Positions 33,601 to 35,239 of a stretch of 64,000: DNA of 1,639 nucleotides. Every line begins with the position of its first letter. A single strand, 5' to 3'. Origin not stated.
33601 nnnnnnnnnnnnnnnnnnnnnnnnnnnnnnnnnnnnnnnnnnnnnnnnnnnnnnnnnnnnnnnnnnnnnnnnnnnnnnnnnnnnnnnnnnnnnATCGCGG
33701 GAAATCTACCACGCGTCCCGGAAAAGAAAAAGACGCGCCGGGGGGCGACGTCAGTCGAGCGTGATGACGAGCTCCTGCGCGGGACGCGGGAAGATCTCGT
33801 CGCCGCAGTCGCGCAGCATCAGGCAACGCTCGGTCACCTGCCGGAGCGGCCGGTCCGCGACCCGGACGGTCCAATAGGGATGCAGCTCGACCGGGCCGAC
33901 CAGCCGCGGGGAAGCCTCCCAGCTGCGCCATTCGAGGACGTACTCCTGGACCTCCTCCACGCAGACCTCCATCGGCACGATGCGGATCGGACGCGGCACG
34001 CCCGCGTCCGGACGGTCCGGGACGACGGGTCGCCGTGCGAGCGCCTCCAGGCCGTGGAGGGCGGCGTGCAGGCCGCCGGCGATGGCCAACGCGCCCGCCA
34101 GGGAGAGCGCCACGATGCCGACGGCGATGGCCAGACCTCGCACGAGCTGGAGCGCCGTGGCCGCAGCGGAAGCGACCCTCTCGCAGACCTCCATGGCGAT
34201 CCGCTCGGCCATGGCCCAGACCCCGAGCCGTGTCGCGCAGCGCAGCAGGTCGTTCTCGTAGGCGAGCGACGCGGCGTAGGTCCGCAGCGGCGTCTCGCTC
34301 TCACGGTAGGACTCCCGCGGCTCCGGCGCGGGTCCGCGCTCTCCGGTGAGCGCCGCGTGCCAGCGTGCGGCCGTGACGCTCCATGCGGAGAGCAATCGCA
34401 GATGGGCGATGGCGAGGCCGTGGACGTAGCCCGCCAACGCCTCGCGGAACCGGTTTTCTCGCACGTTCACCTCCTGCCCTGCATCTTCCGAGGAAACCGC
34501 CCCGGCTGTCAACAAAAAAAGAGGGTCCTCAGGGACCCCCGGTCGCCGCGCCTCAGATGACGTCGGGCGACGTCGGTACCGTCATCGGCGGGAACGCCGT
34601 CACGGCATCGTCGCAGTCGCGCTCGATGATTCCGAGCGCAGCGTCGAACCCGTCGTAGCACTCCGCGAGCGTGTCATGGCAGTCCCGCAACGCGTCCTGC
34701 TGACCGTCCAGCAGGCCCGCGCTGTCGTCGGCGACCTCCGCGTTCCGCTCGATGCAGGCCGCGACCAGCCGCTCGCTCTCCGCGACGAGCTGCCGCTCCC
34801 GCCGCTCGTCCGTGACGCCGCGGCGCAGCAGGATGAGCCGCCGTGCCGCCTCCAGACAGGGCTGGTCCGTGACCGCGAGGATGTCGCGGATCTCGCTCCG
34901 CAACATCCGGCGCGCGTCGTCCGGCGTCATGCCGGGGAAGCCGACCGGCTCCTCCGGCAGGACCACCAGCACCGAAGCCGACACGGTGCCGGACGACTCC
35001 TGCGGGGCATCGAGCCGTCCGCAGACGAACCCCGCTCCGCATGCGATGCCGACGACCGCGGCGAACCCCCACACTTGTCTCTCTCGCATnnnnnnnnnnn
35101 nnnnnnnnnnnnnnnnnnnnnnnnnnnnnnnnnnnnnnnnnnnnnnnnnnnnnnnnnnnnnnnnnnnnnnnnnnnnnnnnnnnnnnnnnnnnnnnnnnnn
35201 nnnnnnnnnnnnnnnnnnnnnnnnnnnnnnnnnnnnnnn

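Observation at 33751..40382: Array of ten envelope and secreted genes with MopE-like metal-binding repeats and an embedded uridine-kinase-like gene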

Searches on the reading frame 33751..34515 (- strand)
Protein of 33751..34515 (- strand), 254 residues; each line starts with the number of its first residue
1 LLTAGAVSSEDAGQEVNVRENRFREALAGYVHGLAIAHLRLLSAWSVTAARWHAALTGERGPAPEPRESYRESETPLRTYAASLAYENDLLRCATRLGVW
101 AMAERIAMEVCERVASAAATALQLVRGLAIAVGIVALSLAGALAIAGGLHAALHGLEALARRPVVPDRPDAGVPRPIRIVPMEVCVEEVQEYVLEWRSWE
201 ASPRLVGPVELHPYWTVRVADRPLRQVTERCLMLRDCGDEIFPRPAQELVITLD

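Call 4: search_protein_families(library=pfam, proteins=[window:33751-34515:-], max_evalue=0.1)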
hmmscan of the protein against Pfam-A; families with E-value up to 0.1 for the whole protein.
window:33751-34515:- (254 aa): 2 families
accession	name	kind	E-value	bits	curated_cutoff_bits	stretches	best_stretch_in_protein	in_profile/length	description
PF03377.19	TAL_effector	-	0.044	14.6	28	0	22-38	12-27/34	TAL effector repeat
PF22738.1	NNH7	-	0.048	14.3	27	1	39-119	117-200/225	NACHT N-terminal Helical domain 7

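Call 9: search_protein_families(library=ncbifam, proteins=[window:33751-34464:-], max_evalue=0.1)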
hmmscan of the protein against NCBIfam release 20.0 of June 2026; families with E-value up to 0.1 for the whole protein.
window:33751-34464:- (237 aa): 1 family
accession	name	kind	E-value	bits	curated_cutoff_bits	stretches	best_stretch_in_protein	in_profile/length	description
NF008660.1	PRK11660.1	equivalog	0.032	12.6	614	1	101-139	23-62/572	C4-dicarboxylic acid transporter DauA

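Call 14: list_cluster_members(proteins=[window:33751-34464:-, window:34553-35089:-, window:35393-35824:-, window:35912-36709:-, window:36791-37048:-, window:37126-37725:-, window:37861-39318:-, window:39451-40053:-, window:40176-40382:-, window:40594-42402:-])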
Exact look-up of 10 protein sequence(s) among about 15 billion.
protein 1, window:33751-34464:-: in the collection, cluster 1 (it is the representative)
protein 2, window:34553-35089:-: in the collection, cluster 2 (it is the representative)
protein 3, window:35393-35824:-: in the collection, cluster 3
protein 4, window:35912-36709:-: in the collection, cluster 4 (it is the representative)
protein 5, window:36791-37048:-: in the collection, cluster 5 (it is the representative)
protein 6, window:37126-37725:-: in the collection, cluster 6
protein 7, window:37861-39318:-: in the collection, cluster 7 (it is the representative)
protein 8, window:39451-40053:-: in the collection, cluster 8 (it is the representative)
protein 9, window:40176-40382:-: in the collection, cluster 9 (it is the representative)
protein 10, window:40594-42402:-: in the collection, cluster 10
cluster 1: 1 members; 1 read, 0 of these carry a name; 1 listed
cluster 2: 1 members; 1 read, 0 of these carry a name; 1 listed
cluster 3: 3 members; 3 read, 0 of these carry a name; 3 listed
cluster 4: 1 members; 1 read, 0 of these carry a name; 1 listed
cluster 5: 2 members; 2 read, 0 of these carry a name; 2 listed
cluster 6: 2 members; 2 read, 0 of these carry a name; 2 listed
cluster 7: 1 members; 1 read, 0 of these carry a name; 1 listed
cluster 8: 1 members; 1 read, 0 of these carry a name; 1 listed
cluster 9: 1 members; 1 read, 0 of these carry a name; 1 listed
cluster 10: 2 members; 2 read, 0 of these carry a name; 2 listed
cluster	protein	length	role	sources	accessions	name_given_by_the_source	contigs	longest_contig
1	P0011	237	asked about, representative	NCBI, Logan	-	-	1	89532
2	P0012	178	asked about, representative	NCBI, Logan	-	-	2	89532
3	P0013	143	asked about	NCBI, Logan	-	-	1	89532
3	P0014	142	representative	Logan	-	-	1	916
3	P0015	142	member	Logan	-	-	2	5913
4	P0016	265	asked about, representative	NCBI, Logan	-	-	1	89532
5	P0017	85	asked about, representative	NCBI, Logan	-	-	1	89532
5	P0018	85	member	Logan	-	-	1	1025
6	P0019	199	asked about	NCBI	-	-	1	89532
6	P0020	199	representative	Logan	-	-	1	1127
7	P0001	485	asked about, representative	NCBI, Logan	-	-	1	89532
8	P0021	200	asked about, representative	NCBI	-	-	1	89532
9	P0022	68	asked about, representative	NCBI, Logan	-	-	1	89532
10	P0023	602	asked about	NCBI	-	-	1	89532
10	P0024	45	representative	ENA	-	-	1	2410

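Call 30: search_protein_families(library=pfam, proteins=[window:33751-34464:-], max_evalue=10)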
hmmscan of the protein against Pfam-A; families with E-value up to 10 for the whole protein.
window:33751-34464:- (237 aa): 2 families
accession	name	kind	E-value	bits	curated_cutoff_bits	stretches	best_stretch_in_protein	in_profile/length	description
PF22738.1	NNH7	-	0.017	15.8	27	1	22-102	117-200/225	NACHT N-terminal Helical domain 7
PF03377.19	TAL_effector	-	0.055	14.3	28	0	5-21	12-27/34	TAL effector repeat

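Call 38: predict_structure(alignment_id=A4)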
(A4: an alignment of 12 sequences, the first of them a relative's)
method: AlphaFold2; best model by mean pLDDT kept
length: 265 residues; sequences in the alignment: 12
mean_pLDDT: 69.2   pTM: 0.64
mean pLDDT of the five models: 69.2, 67.4, 64.1, 62.5, 61.0
residues with pLDDT >= 90: 83; 70-90: 70; 50-70: 20; < 50: 92
segments of 3 or more residues with pLDDT < 50: 1-83, 147-152
pLDDT, mean of each block of 10 residues (from residue 1): 42 38 36 31 34 35 40 39 45 64 84 91 89 83 61 64 87 93 93 94 96 87 87 92 95 91 84
secondary structure, 60 per line:
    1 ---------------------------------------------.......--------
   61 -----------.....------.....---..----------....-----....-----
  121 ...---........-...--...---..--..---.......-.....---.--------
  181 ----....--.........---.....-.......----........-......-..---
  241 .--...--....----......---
elements in order: H46-52 E72-76 E83-87 E103-106 E112-115 E121-123 H127-134 E136-138 E141-143 E159-162 H164-168 E185-188 E191-199 E203-207 H209-215 H220-223 E224-227 H229-234 H249-252 H257-262

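Call 42: fold_search(model_id=the predicted structure, library=pdb)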
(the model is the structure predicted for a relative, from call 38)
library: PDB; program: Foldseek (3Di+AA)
matches with E <= 10: 106; with E <= 0.001: 0
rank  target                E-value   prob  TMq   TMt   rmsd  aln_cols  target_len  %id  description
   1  3x3n                  6.4e-02  0.28  0.16  0.11  20.0       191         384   14  Crystal structure of EccB1 of Mycobacterium tuberculosis in spacegroup P21 (released 2015-12-09)
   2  7nps_B4               8.6e-02  0.20  0.15  0.10  20.0       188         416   14  Structure of the periplasmic assembly from the ESX-5 inner membrane complex, C1 model (released 2021-05-26)
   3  7nps_B1               1.3e-01  0.15  0.15  0.10  19.9       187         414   14  Structure of the periplasmic assembly from the ESX-5 inner membrane complex, C1 model (released 2021-05-26)
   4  5ebd                  1.9e-01  0.18  0.16  0.12  19.1       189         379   12  Crystal structure of EccB1 of Mycobacterium tuberculosis in spacegroup P21 (state IV) (released 2016-02-17)
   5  4kk7                  2.7e-01  0.18  0.18  0.13  20.1       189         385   13  Structure of EccB1 from the type VII (ESX-1) secretion system of Mycobacterium tuberculosis. (released 2013-06-19)
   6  5ebc                  3.3e-01  0.13  0.16  0.11  20.1       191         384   14  Crystal structure of EccB1 of Mycobacterium tuberculosis in spacegroup P21 (state III) (released 2016-02-17)
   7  5xxq_B                9.1e-01  0.02  0.12  0.10  15.1       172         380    9  Crystal structure of RBBP4: ZNF827 and its function in telomere (released 2018-08-08)
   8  6n31_A                1.0e+00  0.04  0.10  0.09  12.5       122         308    9  WD repeats of human WDR12 (released 2018-12-12)
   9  6bw4_A                1.0e+00  0.04  0.10  0.07  12.1       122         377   11  Crystal structure of RBBP4 in complex with PRDM16 N-terminal peptide (released 2017-12-27)
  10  6lqt_A5               1.0e+00  0.03  0.09  0.07  12.2       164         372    9  Cryo-EM structure of 90S small subunit preribosomes in transition states (State E) (released 2020-09-16)
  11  6lqs_A5               1.0e+00  0.03  0.09  0.06  12.2       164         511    9  Cryo-EM structure of 90S small subunit preribosomes in transition states (State D) (released 2020-09-16)
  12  6s29_A                1.2e+00  0.03  0.11  0.08  12.2       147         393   11  Structure of fission yeast Mis16-Mis19 complex (released 2019-08-07)
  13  5xwr_A                1.3e+00  0.04  0.11  0.08  12.9       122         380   13  Crystal Structure of RBBP4-peptide complex (released 2018-07-11)
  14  6zrd_A                1.3e+00  0.04  0.10  0.07  12.3       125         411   10  STRUCTURE OF THE HUMAN RBAP48 in complex with a macrocyclic peptide cyclized via a xylene linker attached to two cyste (released 2020-12-02)
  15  5cyu                  1.6e+00  0.08  0.20  0.15  15.4       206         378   16  Structure of the soluble domain of EccB1 from the Mycobacterium smegmatis ESX-1 secretion system. (released 2015-08-12)
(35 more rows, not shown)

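Call 44: search_protein_families(library=pfam, alignment_id=A4, max_evalue=0.01)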
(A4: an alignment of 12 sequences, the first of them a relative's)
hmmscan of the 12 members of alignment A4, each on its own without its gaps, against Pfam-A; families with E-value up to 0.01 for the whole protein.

A. member 1, P0016 (265 aa): 0 families

B. families by the number of members that match (of 12 scanned): 4 families
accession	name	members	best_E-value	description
PF01551.29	Peptidase_M23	2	3.7e-16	Peptidase family M23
PF11617.13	Cu-binding_MopE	2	1.6e-08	Putative metal-binding motif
PF01456.22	Mucin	1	0.00012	Mucin-like glycoprotein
PF10342.15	Kre9_KNH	1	0.003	Kre9/KNH-like N-terminal Ig-like domain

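Call 81: fold_search(model_id=the predicted structure, library=viral)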
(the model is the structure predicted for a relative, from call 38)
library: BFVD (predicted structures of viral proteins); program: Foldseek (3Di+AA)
matches with E <= 10: 9; with E <= 0.001: 1
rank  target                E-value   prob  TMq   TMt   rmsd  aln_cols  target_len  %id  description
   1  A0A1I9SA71            4.0e-05  1.00  0.36  0.74   3.5       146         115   16  Uncharacterized protein [Rhodococcus phage Weasels2]
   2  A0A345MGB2            9.2e-03  1.00  0.26  0.62   2.2        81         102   18  Uncharacterized protein [Streptomyces phage LukeCage]
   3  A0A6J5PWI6            1.8e-02  1.00  0.23  0.50   2.3        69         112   17  Uncharacterized protein [uncultured Caudovirales phage]
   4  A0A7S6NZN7            1.7e-01  0.85  0.21  0.09   5.3        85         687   14  (no name in the UniProt tables at hand)
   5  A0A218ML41            2.4e-01  0.75  0.20  0.27   5.6        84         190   15  Uncharacterized protein [uncultured virus]
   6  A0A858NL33            4.6e+00  0.03  0.08  0.06  15.8        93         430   26  (no name in the UniProt tables at hand)
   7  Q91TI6                4.9e+00  0.08  0.10  0.08  13.9        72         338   21  Envelope glycoprotein L [Tupaiid herpesvirus 1 (strain 1)]
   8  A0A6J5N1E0            6.6e+00  0.01  0.09  0.07  24.2       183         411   15  Fibronectin type-III domain-containing protein [uncultured Caudovirales phage]
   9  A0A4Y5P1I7            7.9e+00  0.01  0.11  0.10  25.0       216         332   13  (no name in the UniProt tables at hand)

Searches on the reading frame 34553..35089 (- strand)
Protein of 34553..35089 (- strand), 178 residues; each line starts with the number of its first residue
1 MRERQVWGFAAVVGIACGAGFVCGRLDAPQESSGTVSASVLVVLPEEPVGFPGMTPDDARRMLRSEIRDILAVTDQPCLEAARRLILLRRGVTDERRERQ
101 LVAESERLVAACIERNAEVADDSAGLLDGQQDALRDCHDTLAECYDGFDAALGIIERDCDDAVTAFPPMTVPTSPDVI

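Call 4: search_protein_families(library=pfam, proteins=[window:34553-35089:-], max_evalue=0.1)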
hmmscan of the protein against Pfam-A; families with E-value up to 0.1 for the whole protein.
window:34553-35089:- (178 aa): 0 families

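Call 9: search_protein_families(library=ncbifam, proteins=[window:34553-35089:-], max_evalue=0.1)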
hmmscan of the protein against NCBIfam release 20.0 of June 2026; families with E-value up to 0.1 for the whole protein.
window:34553-35089:- (178 aa): 0 families

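Call 30: search_protein_families(library=pfam, proteins=[window:34553-35089:-], max_evalue=10)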
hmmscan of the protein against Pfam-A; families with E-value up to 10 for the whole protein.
window:34553-35089:- (178 aa): 0 families
